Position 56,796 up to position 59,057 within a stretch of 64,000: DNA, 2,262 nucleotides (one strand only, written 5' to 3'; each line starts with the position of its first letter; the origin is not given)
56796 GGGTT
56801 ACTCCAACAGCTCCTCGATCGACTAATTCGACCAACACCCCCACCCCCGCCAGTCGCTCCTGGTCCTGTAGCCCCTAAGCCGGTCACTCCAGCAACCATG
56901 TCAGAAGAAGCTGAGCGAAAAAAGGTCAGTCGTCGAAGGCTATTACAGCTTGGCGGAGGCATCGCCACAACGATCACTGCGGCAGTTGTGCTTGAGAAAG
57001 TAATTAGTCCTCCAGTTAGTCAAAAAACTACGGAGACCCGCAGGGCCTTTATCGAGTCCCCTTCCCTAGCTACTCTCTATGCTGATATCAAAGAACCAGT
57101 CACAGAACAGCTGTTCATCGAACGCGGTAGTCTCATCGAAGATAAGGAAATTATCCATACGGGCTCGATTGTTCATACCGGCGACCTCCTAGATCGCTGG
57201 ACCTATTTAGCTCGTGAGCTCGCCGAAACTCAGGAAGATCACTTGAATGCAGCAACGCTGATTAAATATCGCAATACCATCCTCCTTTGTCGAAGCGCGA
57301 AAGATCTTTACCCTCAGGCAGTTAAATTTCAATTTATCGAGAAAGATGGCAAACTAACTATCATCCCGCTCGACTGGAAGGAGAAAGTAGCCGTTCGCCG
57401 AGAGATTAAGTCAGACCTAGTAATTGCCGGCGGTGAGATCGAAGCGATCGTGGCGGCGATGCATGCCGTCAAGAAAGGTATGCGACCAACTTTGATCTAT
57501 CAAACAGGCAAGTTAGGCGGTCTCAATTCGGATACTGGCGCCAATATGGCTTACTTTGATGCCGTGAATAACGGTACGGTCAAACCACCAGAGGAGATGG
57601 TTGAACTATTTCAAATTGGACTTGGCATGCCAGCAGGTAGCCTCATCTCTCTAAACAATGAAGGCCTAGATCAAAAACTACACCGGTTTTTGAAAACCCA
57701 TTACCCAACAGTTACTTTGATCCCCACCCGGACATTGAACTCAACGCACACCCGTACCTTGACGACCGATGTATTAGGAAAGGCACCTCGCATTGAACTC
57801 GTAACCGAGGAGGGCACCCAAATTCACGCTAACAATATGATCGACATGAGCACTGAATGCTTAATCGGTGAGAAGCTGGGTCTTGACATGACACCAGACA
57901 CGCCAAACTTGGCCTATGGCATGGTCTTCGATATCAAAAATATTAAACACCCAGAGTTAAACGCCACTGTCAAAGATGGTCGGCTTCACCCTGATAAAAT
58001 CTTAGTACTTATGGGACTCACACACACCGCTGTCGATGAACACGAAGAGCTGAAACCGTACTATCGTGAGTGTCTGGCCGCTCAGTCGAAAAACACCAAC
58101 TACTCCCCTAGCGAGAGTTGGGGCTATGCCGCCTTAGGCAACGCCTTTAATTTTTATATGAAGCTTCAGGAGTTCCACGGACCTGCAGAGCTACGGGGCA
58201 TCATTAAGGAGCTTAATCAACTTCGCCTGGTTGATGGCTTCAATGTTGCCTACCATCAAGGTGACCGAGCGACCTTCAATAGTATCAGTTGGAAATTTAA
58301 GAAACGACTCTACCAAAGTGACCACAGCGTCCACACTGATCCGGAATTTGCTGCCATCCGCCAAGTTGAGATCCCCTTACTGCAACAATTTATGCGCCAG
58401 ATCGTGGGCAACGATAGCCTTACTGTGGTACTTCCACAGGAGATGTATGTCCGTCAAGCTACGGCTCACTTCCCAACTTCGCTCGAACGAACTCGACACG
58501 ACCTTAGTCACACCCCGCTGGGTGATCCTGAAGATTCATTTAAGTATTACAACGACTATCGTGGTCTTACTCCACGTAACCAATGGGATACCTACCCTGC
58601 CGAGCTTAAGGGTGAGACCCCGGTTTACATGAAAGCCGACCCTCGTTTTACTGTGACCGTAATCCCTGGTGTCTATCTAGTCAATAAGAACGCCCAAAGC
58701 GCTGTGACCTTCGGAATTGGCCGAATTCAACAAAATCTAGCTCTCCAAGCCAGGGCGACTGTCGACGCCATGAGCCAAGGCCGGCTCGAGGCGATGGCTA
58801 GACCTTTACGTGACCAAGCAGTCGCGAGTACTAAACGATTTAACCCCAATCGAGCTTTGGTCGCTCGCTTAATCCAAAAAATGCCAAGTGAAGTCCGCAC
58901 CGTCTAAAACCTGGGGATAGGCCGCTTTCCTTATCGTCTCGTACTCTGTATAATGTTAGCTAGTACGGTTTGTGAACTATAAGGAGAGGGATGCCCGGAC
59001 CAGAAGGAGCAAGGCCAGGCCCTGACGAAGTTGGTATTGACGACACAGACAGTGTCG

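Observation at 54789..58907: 1372-aa membrane-anchored coiled-coil protein with duplicated N-terminal motif and a C-terminal domain carrying a Rossmann-like string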

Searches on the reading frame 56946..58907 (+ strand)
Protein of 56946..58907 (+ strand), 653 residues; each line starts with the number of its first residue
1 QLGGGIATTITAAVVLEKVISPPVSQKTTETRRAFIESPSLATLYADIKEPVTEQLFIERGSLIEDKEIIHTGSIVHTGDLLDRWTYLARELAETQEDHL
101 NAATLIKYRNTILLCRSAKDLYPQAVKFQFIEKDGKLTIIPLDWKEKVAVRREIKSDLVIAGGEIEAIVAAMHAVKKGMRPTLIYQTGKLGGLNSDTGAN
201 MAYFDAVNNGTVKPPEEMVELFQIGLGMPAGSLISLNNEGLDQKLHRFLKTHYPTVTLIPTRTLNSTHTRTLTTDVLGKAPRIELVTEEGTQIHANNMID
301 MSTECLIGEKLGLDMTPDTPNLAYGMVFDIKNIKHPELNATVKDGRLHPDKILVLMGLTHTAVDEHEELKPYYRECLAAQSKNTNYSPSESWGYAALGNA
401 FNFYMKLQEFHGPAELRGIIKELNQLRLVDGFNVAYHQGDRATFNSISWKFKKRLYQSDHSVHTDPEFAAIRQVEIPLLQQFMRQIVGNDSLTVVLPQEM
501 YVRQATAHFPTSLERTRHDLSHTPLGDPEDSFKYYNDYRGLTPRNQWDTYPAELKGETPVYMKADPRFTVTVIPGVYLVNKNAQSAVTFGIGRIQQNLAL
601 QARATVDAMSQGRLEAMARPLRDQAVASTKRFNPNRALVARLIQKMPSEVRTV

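Call 17: search_solved_structures(query=window:56946-58907:+, max_evalue=1, show_alignments=2)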
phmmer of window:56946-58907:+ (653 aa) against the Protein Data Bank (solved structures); distinct sequences matched with E-value up to 1: 4.
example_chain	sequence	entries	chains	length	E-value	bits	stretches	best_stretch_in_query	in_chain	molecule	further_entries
5dm6_R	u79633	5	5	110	0.98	11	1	552-605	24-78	50S ribosomal protein L24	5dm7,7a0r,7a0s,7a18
1nkw_S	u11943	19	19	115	0.98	11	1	552-605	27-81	50S ribosomal protein L24 | ribosomal protein L24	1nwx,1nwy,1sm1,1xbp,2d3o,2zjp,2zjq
4v49_BS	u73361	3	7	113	0.98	11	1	552-605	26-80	50S ribosomal protein L24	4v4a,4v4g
4u67_R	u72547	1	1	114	0.99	11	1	552-605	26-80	50S ribosomal protein L24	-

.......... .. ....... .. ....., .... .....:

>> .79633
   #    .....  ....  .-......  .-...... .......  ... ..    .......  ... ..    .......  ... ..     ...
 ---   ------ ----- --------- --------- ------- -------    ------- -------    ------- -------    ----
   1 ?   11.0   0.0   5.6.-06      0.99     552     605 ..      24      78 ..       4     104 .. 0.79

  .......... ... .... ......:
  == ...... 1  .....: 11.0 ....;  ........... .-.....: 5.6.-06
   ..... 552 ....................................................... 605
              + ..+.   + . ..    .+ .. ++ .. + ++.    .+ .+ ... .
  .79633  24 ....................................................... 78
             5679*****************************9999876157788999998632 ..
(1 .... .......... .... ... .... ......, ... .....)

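Call 21: search_protein_representatives(protein=window:56946-58907:+)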
Query: 653 residues. Proteins with E-value up to 0.001 (for the whole library): 46; up to 1e-10: 45; up to 1e-30: 40. The best 46 are listed.
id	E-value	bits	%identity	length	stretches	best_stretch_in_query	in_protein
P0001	0.0e+00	1479.4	100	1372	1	1-653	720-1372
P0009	3.0e-151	521.4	43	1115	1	25-643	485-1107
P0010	3.9e-102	359.2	39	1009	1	54-603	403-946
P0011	2.9e-101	356.3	39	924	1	53-606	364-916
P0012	3.8e-90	319.6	37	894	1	53-610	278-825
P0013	4.5e-89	316.0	38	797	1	15-629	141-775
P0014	5.0e-89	315.9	35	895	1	10-619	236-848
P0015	6.5e-86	305.6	34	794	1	29-609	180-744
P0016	1.4e-85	304.4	35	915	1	52-608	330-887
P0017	6.6e-85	302.2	36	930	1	45-602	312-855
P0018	2.8e-79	283.7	32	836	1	45-633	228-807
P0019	2.1e-77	277.5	35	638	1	53-602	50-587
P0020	2.5e-72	260.7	34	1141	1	30-549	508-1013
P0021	2.7e-69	250.7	35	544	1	64-599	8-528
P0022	2.3e-68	247.6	34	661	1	55-599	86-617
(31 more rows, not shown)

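Call 27: find_related_loci(query=A2, collection=genome_contigs, flank=10000)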
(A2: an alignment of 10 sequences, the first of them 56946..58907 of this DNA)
Query A2 (653 aa) in genome_contigs; peptide patterns used: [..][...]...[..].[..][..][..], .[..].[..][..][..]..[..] (x = any residue, [..] = any of these).
195 stretches matched a pattern; 10 encode a relative of the query (tblastn E <= 1e-3); 10 distinct loci.
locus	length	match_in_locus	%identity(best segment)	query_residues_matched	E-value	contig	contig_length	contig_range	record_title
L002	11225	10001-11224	40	34-445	4e-85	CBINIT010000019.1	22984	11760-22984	MAG TPA_asm: uncultured Candidatus Berkelbacteria bacterium isolate SRR16817054_binner13_Refined_30 genome assembly, con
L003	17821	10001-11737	31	48-635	4e-83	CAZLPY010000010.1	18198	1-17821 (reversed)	MAG TPA_asm: uncultured Candidatus Saccharibacteria bacterium isolate SRP200132_co1_549 genome assembly, contig: NODE_53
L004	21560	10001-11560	33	64-598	3e-74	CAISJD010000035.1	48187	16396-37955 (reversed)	MAG: uncultured Chthonomonas sp. isolate LaPlata-b_bin-0775 genome assembly, contig: bin-0775:035/211, whole genome shot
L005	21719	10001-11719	29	63-648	1e-65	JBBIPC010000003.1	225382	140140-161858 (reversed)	MAG: Chthonomonadales bacterium isolate PLS170224_bin_294 NODE_52_length_225382_cov_9.774510, whole genome shotgun seque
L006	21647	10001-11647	29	48-611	6e-65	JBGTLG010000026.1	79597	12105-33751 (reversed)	MAG: Fimbriimonadales bacterium isolate JTS-RE331 k141_11233212, whole genome shotgun sequence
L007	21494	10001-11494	31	107-613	2e-64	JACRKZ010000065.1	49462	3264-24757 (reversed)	MAG: Armatimonadetes bacterium isolate NC_groundwater_1868_Pr3_B-0.1um_69_17 SR2-18-B1_coassembly_150729, whole genome s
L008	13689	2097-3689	29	66-611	2e-61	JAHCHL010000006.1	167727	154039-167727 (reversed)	MAG: Fimbriimonadales bacterium isolate TGS_ARM1 ARM1_6, whole genome shotgun sequence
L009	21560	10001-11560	34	64-598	3e-76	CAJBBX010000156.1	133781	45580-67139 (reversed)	MAG: uncultured Chthonomonas sp. isolate Loc090907-8-6m_bin-692 genome assembly, contig: bin-692:156/188, whole genome s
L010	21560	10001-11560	33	64-598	1e-69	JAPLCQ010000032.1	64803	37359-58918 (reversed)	MAG: Armatimonadota bacterium isolate LacPavin_0920_WC57_MAG_69_10 LacPavin_0920_WC57_scaffold_625692, whole genome shot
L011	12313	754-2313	32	62-598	1e-57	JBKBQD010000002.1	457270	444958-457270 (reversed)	MAG: Fimbriimonadaceae bacterium isolate 21I_069.bin.6 NODE_2_length_457270_cov_7.675439, whole genome shotgun sequence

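Call 35: predict_structure(alignment_id=A1)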
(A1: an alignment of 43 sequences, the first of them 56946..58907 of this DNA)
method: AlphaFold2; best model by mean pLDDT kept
length: 653 residues; sequences in the alignment: 43
mean_pLDDT: 90.1   pTM: 0.89
mean pLDDT of the five models: 90.1, 89.7, 89.6, 89.2, 88.8
residues with pLDDT >= 90: 528; 70-90: 55; 50-70: 22; < 50: 48
segments of 3 or more residues with pLDDT < 50: 1-21, 628-653
pLDDT, mean of each block of 10 residues (from residue 1): 39 43 68 66 86 96 96 97 92 85 93 96 97 98 97 98 98 98 98 96 95 98 96 94 98 98 97 65 95 97 97 92 97 96 96 98 98 98 95 97 98 98 96 96 97 95 97 98 98 98 96 94 94 94 87 79 97 95 95 98 98 92 66 45 41 29
secondary structure, 60 per line:
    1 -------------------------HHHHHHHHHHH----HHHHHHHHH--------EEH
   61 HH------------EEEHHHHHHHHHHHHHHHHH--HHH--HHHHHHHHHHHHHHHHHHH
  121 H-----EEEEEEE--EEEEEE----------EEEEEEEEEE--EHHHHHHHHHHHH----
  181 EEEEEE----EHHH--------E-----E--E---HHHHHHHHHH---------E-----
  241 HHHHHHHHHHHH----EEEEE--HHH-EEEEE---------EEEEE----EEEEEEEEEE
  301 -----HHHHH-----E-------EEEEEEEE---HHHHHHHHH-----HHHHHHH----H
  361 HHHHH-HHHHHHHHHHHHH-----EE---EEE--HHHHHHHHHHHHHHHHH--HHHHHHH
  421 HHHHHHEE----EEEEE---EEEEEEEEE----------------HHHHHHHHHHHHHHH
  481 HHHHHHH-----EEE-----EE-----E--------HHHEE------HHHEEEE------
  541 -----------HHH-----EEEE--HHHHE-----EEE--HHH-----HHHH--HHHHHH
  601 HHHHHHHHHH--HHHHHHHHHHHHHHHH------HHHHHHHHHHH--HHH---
elements in order: H26-36 H41-49 E75-77 H78-94 H102-121 E127-133 E136-141 E152-161 H165-176 E181-186 H216-225 H241-252 E257-261 E268-272 E282-286 E291-300 H306-310 E324-331 H335-343 H349-355 H360-365 H367-379 E390-392 H395-411 H414-426 E433-437 E441-449 H466-487 E493-495 E531-534 E560-563 H566-569 E576-578 H589-592 H595-610 H613-628 H635-645

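Call 38: fold_search(model_id=the predicted structure, library=pdb)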
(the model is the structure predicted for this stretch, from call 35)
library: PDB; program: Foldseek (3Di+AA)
matches with E <= 10: 1710; with E <= 0.001: 355
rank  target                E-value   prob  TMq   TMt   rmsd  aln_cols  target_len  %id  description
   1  6b58_C                4.7e-07  1.00  0.27  0.31  12.9       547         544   11  FrdA-SdhE assembly intermediate (released 2018-01-24)
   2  6awf_A                6.4e-07  1.00  0.28  0.31  12.7       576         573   12  Escherichia coli quinol:fumarate reductase crystallized without dicarboxylate (released 2017-12-06)
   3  5vpn_E                8.7e-07  1.00  0.29  0.31  13.0       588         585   11  E. coli Quinol fumarate reductase FrdA E245Q mutation (released 2017-06-21)
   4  6b58_A                8.7e-07  1.00  0.25  0.29  14.5       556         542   12  FrdA-SdhE assembly intermediate (released 2018-01-24)
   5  1kf6_A                2.0e-06  1.00  0.29  0.32  12.4       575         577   11  E. coli Quinol-Fumarate Reductase with Bound Inhibitor HQNO (released 2002-03-13)
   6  6myr_A                2.8e-06  1.00  0.27  0.28  13.3       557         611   10  Avian mitochondrial complex II with thiapronil bound (released 2019-10-16)
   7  5vpn_A                3.3e-06  1.00  0.28  0.31  12.5       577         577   11  E. coli Quinol fumarate reductase FrdA E245Q mutation (released 2017-06-21)
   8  1yq3_A                3.7e-06  1.00  0.27  0.28  12.8       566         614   12  Avian respiratory complex ii with oxaloacetate and ubiquinone (released 2005-12-20)
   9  5vqb_A                3.8e-06  1.00  0.29  0.37  13.8       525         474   10  Crystal structure of rifampin monooxygenase from Streptomyces venezuelae, complex with FAD (released 2017-08-16)
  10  2h89_A                4.3e-06  1.00  0.27  0.28  12.8       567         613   11  Avian Respiratory Complex II with Malonate Bound (released 2006-06-20)
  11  8uiu_A                5.2e-06  1.00  0.25  0.37  17.3       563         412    9  Structure of an FMO from Bacillus niacini (released 2024-09-18)
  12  6u0p_C                6.8e-06  1.00  0.24  0.27  12.2       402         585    9  Crystal structure of PieE, the flavin-dependent monooxygenase involved in the biosynthesis of piericidin A1 (released 2020-03-11)
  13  6u0p_D                7.9e-06  1.00  0.25  0.27  12.4       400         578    8  Crystal structure of PieE, the flavin-dependent monooxygenase involved in the biosynthesis of piericidin A1 (released 2020-03-11)
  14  8urd_B                7.9e-06  1.00  0.23  0.33  16.2       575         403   10  Bacillus niacini flavin monooxygenase with bound (2,6)DHP (released 2024-09-18)
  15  2gqf                  9.2e-06  1.00  0.26  0.39  14.3       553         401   10  Crystal structure of flavoprotein HI0933 from Haemophilus influenzae Rd (released 2006-05-30)
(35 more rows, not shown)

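Call 41: search_protein_families(library=pfam, alignment_id=A1, max_evalue=0.01)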
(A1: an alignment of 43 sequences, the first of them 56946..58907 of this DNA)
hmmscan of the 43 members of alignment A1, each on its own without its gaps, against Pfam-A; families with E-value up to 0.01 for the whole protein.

A. member 1, window:56946-58907:+ (653 aa): 1 family
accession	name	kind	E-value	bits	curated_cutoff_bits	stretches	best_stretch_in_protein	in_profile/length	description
PF12831.13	FAD_oxidored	-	7e-07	29.3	27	1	157-504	1-291/416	FAD dependent oxidoreductase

B. families by the number of members that match (of 43 scanned): 6 families
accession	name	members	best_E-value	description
PF12831.13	FAD_oxidored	39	5.2e-17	FAD dependent oxidoreductase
PF01266.30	DAO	3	0.00042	FAD dependent oxidoreductase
PF13738.12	Pyr_redox_3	3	0.0022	Pyridine nucleotide-disulphide oxidoreductase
PF07992.20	Pyr_redox_2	3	0.0056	Pyridine nucleotide-disulphide oxidoreductase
PF13450.12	NAD_binding_8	2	0.0017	NAD(P)-binding Rossmann-like domain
PF09933.14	DUF2165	1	0.008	Predicted small integral membrane protein (DUF2165)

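Call 43: fold_search(model_id=the predicted structure, library=viral)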
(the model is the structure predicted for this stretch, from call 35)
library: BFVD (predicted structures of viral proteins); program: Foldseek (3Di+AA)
matches with E <= 10: 221; with E <= 0.001: 7
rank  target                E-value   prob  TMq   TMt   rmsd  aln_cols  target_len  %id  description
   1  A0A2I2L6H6            2.8e-05  1.00  0.25  0.29  18.4       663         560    9  Glucose-methanol-choline oxidoreductase [Orpheovirus IHUMI-LCC2]
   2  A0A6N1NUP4            1.0e-04  0.93  0.19  0.20  21.7       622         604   10  Putative ORFan [Tupanvirus deep ocean]
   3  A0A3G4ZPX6            2.0e-04  0.99  0.24  0.34  11.6       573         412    8  Putative FAD-dependent dehydrogenase [Terrestrivirus sp.]
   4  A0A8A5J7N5            3.2e-04  0.99  0.25  0.31  16.8       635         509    9  (no name in the UniProt tables at hand)
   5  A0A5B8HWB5            4.6e-04  1.00  0.16  0.23   9.1       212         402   11  Lycopene cyclase protein [Mimiviridae sp. ChoanoV1]
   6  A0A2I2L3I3            6.0e-04  0.97  0.25  0.28  15.1       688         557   10  Glucose-methanol-choline oxidoreductase [Orpheovirus IHUMI-LCC2]
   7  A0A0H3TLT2            7.7e-04  1.00  0.17  0.27  13.7       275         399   12  (no name in the UniProt tables at hand)
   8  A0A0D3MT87            1.4e-03  1.00  0.13  0.26   5.4       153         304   16  Ribonucleotide diphosphate reductas alpha subunit [Lactococcus phage WRP3]
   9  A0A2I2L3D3            1.4e-03  0.91  0.23  0.26  15.2       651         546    8  Glucose-methanol-choline oxidoreductase [Orpheovirus IHUMI-LCC2]
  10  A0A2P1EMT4            1.4e-03  0.85  0.24  0.22  22.3       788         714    9  GMC oxidoreductase [Moumouvirus australiensis]
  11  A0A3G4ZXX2            1.5e-03  1.00  0.28  0.45  11.8       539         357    6  Monooxygenase, FAD-binding domain-containing protein [Edafosvirus sp.]
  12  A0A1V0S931            1.5e-03  0.98  0.27  0.38  12.2       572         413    9  NADP-binding rossmann-like domain protein [Catovirus CTV1]
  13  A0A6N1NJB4            1.7e-03  0.99  0.26  0.41  14.3       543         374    9  Monooxygenase [Tupanvirus soda lake]
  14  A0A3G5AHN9            1.8e-03  0.80  0.22  0.15  17.8       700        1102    8  Copper oxidase [Satyrvirus sp.]
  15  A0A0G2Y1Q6            3.4e-03  0.87  0.25  0.28  12.8       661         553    9  Glucose-methanol-choline oxidoreductase [Acanthamoeba polyphaga mimivirus]
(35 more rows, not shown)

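Call 45: search_solved_structures(query=A1, max_evalue=1, show_alignments=2)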
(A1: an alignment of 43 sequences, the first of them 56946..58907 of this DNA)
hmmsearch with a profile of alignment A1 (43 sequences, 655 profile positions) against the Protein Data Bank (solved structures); distinct sequences matched with E-value up to 1: 57.
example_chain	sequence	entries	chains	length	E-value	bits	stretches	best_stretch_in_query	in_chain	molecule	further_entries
5fjm_A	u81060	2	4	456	2.6e-05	26.3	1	166-204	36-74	L-AMINO ACID DEAMINASE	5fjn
1ebd_A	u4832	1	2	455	0.0009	21.2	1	166-207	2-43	DIHYDROLIPOAMIDE DEHYDROGENASE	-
2i0z_A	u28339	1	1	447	0.0057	18.6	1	165-200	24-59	NAD(FAD)-utilizing dehydrogenases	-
5i39_A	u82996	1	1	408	0.0063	18.4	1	166-206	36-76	L-amino acid deaminase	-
5hxw_A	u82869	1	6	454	0.0068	18.3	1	166-206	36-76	L-amino acid deaminase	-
1jeh_A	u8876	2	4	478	0.01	17.8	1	167-207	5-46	DIHYDROLIPOAMIDE DEHYDROGENASE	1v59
1dxl_A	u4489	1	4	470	0.011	17.6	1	167-207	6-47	DIHYDROLIPOAMIDE DEHYDROGENASE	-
4k8d_A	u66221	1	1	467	0.012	17.4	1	168-208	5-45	Mercuric reductase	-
1zk7_A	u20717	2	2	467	0.012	17.4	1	168-208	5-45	Mercuric reductase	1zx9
7a76_A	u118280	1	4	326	0.021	16.7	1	168-199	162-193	THIOREDOXIN REDUCTASE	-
4at0_A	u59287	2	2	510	0.022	16.6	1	148-209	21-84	3-KETOSTEROID-DELTA4-5ALPHA-DEHYDROGENASE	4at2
7a7b_A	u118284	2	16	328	0.034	16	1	164-199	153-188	YpdA family putative bacillithiol disulfide reductase Bdr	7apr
1bhy_A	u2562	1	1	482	0.041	15.8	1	166-207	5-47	P64K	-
1ojt_A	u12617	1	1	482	0.041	15.8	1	166-207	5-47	SURFACE PROTEIN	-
5u25_A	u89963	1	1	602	0.041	15.7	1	165-207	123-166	Dihydrolipoamide dehydrogenase (E3 component of pyruvate and 2-oxoglutarate dehydrogenase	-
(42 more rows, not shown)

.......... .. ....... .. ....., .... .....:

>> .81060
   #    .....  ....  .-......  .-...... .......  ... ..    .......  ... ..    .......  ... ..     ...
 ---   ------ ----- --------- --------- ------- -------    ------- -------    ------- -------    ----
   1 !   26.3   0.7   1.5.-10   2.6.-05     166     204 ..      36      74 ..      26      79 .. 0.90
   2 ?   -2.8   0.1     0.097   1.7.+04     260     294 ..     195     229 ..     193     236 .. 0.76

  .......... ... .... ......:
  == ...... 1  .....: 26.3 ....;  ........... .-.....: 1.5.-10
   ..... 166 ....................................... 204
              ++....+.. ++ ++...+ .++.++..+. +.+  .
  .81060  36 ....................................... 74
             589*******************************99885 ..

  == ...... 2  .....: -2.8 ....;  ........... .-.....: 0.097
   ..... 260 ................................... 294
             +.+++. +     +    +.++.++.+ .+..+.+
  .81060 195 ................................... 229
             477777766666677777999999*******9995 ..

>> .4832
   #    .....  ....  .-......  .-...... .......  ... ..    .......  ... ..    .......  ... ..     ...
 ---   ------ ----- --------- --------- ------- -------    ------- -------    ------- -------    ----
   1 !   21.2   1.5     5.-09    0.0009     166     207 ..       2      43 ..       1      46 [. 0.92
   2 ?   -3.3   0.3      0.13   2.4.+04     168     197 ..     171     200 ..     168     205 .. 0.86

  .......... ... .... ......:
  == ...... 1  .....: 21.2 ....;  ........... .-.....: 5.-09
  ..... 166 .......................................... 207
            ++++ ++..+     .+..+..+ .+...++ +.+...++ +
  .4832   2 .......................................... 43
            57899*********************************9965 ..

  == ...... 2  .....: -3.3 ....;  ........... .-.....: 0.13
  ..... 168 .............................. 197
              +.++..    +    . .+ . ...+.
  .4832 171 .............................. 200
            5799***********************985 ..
